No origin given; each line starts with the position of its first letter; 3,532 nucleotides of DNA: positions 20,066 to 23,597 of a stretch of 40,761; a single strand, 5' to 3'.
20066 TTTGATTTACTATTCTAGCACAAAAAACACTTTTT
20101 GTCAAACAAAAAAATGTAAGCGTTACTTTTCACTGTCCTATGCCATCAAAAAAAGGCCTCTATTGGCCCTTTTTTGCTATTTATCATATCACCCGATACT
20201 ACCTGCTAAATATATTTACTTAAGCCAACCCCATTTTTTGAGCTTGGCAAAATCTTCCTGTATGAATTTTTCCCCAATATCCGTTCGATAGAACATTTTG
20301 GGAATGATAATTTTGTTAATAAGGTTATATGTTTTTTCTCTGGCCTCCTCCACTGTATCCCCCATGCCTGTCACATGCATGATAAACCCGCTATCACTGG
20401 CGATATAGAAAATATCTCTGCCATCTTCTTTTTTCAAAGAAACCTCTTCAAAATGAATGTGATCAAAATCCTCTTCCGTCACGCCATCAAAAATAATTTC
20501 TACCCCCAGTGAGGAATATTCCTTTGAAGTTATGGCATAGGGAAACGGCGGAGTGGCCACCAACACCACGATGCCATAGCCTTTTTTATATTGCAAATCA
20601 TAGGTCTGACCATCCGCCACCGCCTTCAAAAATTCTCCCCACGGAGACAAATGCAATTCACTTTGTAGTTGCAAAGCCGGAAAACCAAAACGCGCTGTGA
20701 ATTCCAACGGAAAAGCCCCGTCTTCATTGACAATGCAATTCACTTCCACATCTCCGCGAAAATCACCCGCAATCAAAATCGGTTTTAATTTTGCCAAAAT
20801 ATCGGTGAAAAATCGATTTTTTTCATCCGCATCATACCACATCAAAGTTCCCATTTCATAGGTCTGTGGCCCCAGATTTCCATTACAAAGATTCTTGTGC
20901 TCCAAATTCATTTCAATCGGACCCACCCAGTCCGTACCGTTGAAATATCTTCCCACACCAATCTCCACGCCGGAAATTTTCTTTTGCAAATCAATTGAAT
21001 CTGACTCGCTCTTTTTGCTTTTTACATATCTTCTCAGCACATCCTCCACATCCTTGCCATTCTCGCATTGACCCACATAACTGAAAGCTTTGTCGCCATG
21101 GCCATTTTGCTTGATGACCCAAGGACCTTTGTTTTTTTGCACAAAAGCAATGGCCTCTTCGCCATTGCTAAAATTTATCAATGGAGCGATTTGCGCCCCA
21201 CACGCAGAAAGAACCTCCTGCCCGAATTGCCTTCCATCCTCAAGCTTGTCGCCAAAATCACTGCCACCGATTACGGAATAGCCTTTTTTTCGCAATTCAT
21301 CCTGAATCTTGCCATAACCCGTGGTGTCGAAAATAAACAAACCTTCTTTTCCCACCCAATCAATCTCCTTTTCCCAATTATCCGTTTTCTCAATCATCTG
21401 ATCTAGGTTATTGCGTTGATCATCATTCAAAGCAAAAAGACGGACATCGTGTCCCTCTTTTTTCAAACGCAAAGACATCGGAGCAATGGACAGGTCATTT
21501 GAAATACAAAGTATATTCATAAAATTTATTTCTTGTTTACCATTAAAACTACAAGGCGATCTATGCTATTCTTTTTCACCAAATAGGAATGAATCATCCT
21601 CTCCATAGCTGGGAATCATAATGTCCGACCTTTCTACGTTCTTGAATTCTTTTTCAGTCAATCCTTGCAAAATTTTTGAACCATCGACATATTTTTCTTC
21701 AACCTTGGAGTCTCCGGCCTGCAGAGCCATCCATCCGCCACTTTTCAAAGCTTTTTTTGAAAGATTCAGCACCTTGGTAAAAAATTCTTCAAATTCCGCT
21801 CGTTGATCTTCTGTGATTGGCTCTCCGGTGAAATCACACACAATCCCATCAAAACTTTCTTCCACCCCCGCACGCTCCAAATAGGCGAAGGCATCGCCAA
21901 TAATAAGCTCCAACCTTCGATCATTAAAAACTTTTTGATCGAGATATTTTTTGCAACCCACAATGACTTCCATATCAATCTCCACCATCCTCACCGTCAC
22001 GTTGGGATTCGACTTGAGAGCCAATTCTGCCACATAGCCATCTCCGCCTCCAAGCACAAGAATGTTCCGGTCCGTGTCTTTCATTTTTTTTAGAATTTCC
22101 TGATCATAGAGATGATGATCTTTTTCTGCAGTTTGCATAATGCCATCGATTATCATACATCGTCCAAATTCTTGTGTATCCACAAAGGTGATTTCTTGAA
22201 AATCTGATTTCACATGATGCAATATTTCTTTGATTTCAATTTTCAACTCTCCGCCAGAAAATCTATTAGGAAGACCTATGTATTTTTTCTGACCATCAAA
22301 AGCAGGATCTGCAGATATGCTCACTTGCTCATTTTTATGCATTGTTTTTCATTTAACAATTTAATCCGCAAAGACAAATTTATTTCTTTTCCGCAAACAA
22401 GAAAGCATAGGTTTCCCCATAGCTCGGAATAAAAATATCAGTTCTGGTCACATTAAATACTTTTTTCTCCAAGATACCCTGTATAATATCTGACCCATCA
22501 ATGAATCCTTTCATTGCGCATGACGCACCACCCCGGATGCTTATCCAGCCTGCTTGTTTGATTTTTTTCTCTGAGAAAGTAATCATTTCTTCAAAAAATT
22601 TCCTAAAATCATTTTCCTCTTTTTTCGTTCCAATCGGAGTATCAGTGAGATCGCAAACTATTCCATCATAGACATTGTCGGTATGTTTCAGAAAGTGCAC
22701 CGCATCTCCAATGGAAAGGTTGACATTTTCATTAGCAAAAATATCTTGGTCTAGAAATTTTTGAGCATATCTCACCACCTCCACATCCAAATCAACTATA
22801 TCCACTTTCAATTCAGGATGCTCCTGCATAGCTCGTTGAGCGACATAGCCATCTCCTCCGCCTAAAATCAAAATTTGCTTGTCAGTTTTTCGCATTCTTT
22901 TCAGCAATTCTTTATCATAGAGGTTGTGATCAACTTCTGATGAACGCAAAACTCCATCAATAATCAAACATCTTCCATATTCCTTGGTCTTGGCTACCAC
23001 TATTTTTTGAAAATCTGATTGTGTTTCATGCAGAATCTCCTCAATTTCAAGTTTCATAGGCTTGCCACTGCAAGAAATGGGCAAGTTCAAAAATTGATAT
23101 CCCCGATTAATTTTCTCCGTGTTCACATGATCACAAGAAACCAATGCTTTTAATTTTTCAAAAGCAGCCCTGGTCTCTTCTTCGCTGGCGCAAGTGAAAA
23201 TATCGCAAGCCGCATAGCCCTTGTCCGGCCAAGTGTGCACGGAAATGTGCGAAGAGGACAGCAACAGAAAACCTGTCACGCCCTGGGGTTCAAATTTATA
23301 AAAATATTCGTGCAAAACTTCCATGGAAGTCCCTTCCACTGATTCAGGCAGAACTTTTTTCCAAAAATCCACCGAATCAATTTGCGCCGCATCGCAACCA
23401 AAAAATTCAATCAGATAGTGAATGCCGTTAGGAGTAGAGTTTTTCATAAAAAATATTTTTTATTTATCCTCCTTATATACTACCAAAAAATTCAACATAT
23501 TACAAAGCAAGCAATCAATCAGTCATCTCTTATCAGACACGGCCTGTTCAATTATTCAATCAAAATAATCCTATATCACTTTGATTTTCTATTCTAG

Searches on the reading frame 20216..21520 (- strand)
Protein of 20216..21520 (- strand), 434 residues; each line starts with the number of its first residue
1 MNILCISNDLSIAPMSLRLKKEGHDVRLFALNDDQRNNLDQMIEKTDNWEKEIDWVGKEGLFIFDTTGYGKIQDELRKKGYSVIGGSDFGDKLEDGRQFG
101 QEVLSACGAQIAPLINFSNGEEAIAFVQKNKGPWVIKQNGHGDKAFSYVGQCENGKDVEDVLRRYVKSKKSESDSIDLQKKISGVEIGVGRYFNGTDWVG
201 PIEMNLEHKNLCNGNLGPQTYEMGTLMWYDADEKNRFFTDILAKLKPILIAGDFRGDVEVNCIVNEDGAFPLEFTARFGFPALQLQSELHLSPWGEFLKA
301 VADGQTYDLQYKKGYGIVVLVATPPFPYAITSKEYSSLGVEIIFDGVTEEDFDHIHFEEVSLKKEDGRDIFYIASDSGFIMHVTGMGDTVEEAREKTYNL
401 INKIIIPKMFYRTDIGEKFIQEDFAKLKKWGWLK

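Call 37: search_protein_families(library=pfam, proteins=[window:20216-21520:-], max_evalue=0.001)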
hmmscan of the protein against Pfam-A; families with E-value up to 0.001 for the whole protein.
window:20216-21520:- (434 aa): 2 families
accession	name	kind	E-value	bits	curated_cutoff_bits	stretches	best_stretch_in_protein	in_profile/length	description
PF02843.22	GARS_C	-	2.3e-09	37.9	34.8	1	374-418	48-92/92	Phosphoribosylglycinamide synthetase, C domain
PF01071.24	GARS_A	-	3e-08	34.2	27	1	97-281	3-192/194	Phosphoribosylglycinamide synthetase, ATP-grasp (A) domain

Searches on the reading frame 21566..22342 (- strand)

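Call 37: search_protein_families(library=pfam, proteins=[window:21566-22342:-], max_evalue=0.001)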
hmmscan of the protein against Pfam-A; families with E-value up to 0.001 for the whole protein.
window:21566-22342:- (258 aa): 6 families
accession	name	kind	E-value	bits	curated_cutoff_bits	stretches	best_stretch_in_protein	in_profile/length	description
PF01564.23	Spermine_synth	-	4.5e-23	82.2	22.9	1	88-248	16-168/186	Spermine/spermidine synthase domain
PF17284.7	Spermine_synt_N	-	6.6e-12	45.6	22.1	1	33-73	13-53/53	Spermidine synthase tetramerisation domain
PF05175.20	MTS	-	1.6e-07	31.5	23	1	84-207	24-138/170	Methyltransferase small domain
PF13847.12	Methyltransf_31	-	1.6e-06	28.3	27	1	92-220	5-124/145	Methyltransferase domain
PF08242.18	Methyltransf_12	-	0.00016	22.8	30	1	95-182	1-79/98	Methyltransferase domain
PF13649.12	Methyltransf_25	-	0.00098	20.2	27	0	94-186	1-88/97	Methyltransferase domain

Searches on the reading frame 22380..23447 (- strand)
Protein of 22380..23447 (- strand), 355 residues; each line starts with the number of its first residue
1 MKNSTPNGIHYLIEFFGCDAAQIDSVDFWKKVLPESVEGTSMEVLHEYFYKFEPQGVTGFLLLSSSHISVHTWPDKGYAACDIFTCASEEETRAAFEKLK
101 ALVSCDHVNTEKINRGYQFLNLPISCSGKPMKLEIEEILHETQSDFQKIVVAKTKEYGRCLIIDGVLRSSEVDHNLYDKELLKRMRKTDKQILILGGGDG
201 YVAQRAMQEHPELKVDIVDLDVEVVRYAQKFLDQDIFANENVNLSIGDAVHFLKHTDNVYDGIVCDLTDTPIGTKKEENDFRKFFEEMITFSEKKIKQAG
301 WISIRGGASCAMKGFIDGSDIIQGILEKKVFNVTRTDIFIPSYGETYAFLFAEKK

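Call 37: search_protein_families(library=pfam, proteins=[window:22380-23447:-], max_evalue=0.001)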
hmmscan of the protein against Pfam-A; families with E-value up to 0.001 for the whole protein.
window:22380-23447:- (355 aa): 7 families
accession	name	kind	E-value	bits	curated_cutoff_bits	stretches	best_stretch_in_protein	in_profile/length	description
PF02675.21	AdoMet_dc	-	1.1e-30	106.6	25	1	10-116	1-107/107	S-adenosylmethionine decarboxylase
PF01564.23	Spermine_synth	-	1.3e-18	67.6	22.9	1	187-312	17-138/186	Spermine/spermidine synthase domain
PF17284.7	Spermine_synt_N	-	4e-11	43.1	22.1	1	131-171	13-53/53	Spermidine synthase tetramerisation domain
PF05175.20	MTS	-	4.5e-06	26.9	23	1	181-302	23-136/170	Methyltransferase small domain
PF13649.12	Methyltransf_25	-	1.5e-05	26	27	1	192-266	1-71/97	Methyltransferase domain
PF08242.18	Methyltransf_12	-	0.0001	23.4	30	1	193-265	1-71/98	Methyltransferase domain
PF00891.24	Methyltransf_2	-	0.0002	21.2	22.3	1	190-250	64-121/210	O-methyltransferase domain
